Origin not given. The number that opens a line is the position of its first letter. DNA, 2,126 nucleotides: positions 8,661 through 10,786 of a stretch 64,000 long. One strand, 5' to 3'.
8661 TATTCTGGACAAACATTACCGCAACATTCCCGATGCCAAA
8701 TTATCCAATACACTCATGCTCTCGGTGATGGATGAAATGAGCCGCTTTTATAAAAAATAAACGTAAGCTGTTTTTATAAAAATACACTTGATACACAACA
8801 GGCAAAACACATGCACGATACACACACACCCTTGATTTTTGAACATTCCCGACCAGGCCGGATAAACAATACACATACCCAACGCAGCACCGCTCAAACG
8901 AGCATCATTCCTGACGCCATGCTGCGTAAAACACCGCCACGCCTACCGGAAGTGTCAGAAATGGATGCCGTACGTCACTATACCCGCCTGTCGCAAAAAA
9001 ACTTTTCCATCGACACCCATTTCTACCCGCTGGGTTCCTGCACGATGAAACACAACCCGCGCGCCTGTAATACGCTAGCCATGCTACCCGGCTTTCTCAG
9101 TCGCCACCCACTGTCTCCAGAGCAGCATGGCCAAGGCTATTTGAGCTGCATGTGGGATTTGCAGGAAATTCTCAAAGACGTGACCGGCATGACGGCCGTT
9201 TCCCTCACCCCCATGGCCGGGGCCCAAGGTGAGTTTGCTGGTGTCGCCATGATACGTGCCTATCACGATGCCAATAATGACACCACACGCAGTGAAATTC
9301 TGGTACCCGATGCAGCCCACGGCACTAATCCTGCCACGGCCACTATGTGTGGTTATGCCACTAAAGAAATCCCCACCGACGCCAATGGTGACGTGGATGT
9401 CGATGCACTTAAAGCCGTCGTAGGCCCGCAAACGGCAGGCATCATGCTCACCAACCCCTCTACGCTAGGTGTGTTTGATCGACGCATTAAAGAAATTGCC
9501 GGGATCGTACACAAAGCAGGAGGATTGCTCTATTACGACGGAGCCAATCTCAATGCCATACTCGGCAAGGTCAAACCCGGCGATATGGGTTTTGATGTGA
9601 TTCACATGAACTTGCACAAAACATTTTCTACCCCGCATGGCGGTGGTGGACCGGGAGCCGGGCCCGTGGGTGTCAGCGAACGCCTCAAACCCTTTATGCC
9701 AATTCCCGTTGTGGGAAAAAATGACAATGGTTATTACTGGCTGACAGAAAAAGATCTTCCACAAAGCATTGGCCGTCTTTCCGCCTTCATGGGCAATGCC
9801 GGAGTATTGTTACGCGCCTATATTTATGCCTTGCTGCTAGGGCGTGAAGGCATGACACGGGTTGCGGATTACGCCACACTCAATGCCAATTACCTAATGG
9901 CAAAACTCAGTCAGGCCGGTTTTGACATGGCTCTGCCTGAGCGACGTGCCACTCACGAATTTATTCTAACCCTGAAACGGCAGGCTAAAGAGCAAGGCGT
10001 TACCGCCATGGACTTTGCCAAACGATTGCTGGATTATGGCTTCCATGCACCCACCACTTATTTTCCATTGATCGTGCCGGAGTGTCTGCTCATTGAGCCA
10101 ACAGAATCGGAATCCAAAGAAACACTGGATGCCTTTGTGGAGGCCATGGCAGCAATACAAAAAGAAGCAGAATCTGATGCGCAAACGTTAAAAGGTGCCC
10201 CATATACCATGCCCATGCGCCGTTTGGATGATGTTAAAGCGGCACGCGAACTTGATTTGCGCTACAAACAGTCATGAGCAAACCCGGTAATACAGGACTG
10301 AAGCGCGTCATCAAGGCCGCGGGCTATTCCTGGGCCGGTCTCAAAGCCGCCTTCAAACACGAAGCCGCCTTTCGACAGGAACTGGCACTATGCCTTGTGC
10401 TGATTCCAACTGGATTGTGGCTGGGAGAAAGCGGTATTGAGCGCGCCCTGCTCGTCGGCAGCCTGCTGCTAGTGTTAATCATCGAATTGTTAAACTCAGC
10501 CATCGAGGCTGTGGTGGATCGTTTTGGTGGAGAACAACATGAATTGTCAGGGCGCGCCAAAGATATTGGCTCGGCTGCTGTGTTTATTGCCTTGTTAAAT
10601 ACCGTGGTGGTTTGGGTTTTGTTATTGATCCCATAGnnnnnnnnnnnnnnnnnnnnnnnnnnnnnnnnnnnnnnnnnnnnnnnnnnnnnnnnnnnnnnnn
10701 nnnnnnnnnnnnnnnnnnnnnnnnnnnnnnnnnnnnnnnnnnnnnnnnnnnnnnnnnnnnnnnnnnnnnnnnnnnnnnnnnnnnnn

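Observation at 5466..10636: gcvPA and gcvPB separated by a lower-GC YejM/PbgA-like sulfatase-family membrane protein gene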

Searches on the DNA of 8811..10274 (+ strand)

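Call 69: search_rna_families(sources=[L092, L096, L097, L100, L105, L124, L138, L147, L159, L137, L130], threshold=gathering)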
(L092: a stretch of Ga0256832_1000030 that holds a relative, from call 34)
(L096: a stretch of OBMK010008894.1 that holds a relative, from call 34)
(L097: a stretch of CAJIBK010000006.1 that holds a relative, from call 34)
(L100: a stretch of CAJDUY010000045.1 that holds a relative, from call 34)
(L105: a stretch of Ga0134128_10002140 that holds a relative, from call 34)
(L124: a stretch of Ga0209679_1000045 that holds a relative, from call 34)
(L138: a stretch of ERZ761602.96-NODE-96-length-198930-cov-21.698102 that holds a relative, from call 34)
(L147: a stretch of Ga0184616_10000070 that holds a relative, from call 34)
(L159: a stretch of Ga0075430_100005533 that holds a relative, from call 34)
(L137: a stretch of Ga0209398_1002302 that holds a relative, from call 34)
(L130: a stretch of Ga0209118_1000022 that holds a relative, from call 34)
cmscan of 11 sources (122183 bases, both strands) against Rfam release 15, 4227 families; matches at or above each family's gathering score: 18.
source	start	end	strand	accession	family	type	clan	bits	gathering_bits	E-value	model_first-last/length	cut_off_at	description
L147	2027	2126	+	RF00504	Glycine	Cis-reg; riboswitch;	CL00125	67.2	32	1.6e-11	1-94/94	no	Glycine riboswitch aptamer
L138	1795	1883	+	RF00504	Glycine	Cis-reg; riboswitch;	CL00125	66.9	32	1.9e-11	1-94/94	no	Glycine riboswitch aptamer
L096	11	100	+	RF00504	Glycine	Cis-reg; riboswitch;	CL00125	65.1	32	5.5e-11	1-94/94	no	Glycine riboswitch aptamer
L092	2646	2751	+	RF00504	Glycine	Cis-reg; riboswitch;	CL00125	61.3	32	5.6e-10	1-94/94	no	Glycine riboswitch aptamer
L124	2167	2258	+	RF00504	Glycine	Cis-reg; riboswitch;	CL00125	59.4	32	1.8e-09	1-94/94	no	Glycine riboswitch aptamer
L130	1498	1603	+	RF00504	Glycine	Cis-reg; riboswitch;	CL00125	57.6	32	5.5e-09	1-94/94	no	Glycine riboswitch aptamer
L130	1385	1473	+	RF00504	Glycine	Cis-reg; riboswitch;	CL00125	56.8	32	8.8e-09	1-94/94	no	Glycine riboswitch aptamer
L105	2156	2256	+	RF00504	Glycine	Cis-reg; riboswitch;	CL00125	56.2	32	1.3e-08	1-94/94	no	Glycine riboswitch aptamer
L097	2304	2404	+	RF00504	Glycine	Cis-reg; riboswitch;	CL00125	56.1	32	1.3e-08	1-94/94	no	Glycine riboswitch aptamer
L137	2833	2921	+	RF00504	Glycine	Cis-reg; riboswitch;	CL00125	55.5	32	1.9e-08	1-94/94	no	Glycine riboswitch aptamer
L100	2074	2175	+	RF00504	Glycine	Cis-reg; riboswitch;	CL00125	50.4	32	4.1e-07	1-94/94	no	Glycine riboswitch aptamer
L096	102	167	+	RF00504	Glycine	Cis-reg; riboswitch;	CL00125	46.3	32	5.1e-06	7-88/94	no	Glycine riboswitch aptamer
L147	2127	2219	+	RF00504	Glycine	Cis-reg; riboswitch;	CL00125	46.3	32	5.1e-06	1-94/94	no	Glycine riboswitch aptamer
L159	2547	2668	+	RF00504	Glycine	Cis-reg; riboswitch;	CL00125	45.1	32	1.1e-05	1-94/94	no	Glycine riboswitch aptamer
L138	1884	2010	+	RF00504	Glycine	Cis-reg; riboswitch;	CL00125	44.8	32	1.3e-05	1-94/94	no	Glycine riboswitch aptamer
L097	2192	2293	+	RF00504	Glycine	Cis-reg; riboswitch;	CL00125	44.1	32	2e-05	1-94/94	no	Glycine riboswitch aptamer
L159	2765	2881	+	RF00504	Glycine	Cis-reg; riboswitch;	CL00125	42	32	6.8e-05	1-94/94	no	Glycine riboswitch aptamer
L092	2752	2841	+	RF00504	Glycine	Cis-reg; riboswitch;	CL00125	41.7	32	8.5e-05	1-94/94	no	Glycine riboswitch aptamer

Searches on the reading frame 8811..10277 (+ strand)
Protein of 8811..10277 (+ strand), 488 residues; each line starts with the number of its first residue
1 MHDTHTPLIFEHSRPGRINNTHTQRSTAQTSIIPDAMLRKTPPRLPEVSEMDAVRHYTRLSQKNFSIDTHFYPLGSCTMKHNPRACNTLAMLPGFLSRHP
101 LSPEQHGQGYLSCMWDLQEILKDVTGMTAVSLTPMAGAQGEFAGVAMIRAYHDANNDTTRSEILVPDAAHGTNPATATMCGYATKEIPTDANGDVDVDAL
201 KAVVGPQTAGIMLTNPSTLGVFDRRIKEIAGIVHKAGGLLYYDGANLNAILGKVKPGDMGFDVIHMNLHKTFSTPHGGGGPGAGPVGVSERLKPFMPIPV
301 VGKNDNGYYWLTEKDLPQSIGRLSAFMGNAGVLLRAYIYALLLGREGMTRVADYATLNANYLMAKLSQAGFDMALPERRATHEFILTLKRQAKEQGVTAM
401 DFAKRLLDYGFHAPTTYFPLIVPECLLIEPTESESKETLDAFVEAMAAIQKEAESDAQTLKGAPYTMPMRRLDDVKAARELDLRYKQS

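Call 4: search_protein_families(library=pfam, proteins=[window:8811-10277:+])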
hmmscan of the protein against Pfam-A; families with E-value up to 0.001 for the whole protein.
window:8811-10277:+ (488 aa): 3 families
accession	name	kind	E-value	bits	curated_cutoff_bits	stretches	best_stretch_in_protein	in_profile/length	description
PF21478.3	GcvP2_C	-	3.9e-30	104.7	27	1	353-455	3-104/122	Glycine dehydrogenase, C-terminal domain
PF02347.22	GDC-P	-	9.1e-14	51.6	26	1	31-395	29-389/429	Glycine cleavage system P-protein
PF00266.25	Aminotran_5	-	1.1e-06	28.3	21.5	1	159-277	87-207/371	Aminotransferase class-V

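Call 5: search_protein_families(library=ncbifam, proteins=[window:8811-10277:+])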
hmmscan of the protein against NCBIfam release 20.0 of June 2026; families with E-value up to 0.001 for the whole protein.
window:8811-10277:+ (488 aa): 9 families
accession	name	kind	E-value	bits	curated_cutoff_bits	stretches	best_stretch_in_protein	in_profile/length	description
NF003346.0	PRK04366.1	equivalog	6.8e-223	740.7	441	1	4-485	7-487/487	aminomethyl-transferring glycine dehydrogenase subunit GcvPB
TIGR00461.1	gcvP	equivalog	2.9e-115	386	859.2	1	49-455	467-870/939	aminomethyl-transferring glycine dehydrogenase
NF001696.0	PRK00451.1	equivalog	3.2e-32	112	364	1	33-450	31-446/447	aminomethyl-transferring glycine dehydrogenase subunit GcvPA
TIGR03812.1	tyr_de_CO2_Arch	equivalog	2.5e-05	23.3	299.4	1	141-245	89-192/375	tyrosine decarboxylase MfnA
TIGR03403.1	nifS_epsilon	equivalog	9.5e-05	21.4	587.7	1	150-280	80-211/382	NifS family cysteine desulfurase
TIGR01976.1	am_tr_V_VC1184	hypoth_equivalog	0.00011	21.7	352.35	1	159-277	105-226/401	cysteine desulfurase-like protein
TIGR03947.1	viomycin_VioD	equivalog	0.00039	19.4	390.9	1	162-277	95-215/359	capreomycidine synthase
TIGR01979.1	sufS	subfamily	0.00068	18.6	475.1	1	156-277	104-227/403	SufS family cysteine desulfurase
NF000586.1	PRK00011.1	subfamily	0.00076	18.3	335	0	119-278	69-227/404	serine hydroxymethyltransferase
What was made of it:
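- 8811..10277 (+): gcvPB (glycine dehydrogenase subunit 2). NCBIfam equivalog, 740.7 bits against 441 (call 5).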

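Call 34: find_related_loci(query=window:8811-10274:+, collection=metagenome_contigs, flank=6000)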
Query window:8811-10274:+ (488 aa) in metagenome_contigs; peptide patterns used: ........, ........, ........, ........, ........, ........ (x = any residue, [..] = any of these).
428 stretches matched a pattern; 341 encode a relative of the query (tblastn E <= 1e-3); the best 80 are kept; 80 distinct loci.
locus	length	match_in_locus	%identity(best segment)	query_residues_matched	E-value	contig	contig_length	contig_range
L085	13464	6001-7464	100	1-488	0e+0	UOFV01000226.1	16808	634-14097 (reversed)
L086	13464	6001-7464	99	1-488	0e+0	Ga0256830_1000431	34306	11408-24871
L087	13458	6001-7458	97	1-486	0e+0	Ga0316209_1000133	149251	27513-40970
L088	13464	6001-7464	96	1-488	0e+0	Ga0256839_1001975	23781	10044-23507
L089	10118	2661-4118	96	1-486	0e+0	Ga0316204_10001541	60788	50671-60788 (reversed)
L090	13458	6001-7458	96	1-486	0e+0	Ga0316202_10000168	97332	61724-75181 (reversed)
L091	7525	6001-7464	96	1-488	0e+0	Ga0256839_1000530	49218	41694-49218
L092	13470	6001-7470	90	1-486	0e+0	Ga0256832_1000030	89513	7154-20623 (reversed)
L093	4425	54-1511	84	4-485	0e+0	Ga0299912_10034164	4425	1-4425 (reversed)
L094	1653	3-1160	97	101-486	0e+0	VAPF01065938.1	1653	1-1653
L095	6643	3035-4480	73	6-487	0e+0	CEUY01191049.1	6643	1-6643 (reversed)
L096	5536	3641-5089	77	4-486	0e+0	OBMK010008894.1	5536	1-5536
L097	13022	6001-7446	74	6-487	0e+0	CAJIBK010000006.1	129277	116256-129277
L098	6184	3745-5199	75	1-485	0e+0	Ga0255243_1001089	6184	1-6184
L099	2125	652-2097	73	6-487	0e+0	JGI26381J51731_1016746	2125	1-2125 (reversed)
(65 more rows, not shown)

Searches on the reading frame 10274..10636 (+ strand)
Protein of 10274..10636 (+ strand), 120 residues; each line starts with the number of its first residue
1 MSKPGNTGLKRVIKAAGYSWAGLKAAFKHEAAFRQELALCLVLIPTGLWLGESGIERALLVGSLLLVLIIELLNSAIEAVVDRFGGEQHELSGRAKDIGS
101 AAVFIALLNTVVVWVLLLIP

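Call 4: search_protein_families(library=pfam, proteins=[window:10274-10636:+])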
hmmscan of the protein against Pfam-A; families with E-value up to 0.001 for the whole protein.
window:10274-10636:+ (120 aa): 1 family
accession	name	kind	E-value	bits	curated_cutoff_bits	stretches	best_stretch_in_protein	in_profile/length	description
PF01219.24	DAGK_prokar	-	3.7e-37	126.7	22.3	1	17-118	1-102/102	Prokaryotic diacylglycerol kinase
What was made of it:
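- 10274..10636 (+): dgkA (integral-membrane diacylglycerol kinase). Its start overlaps the gcvPB stop (ATGA), so it is the last gene of the conserved unit. Pfam DAGK_prokar, 126.7 bits (call 4).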

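Call 5: search_protein_families(library=ncbifam, proteins=[window:10274-10636:+])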
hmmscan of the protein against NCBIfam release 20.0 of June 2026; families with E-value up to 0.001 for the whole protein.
window:10274-10636:+ (120 aa): 0 families

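Call 37: search_protein_families(library=ncbifam, proteins=[window:10274-10636:+], max_evalue=0.00001)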
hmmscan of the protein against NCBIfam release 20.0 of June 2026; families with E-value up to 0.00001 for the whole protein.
window:10274-10636:+ (120 aa): 0 families
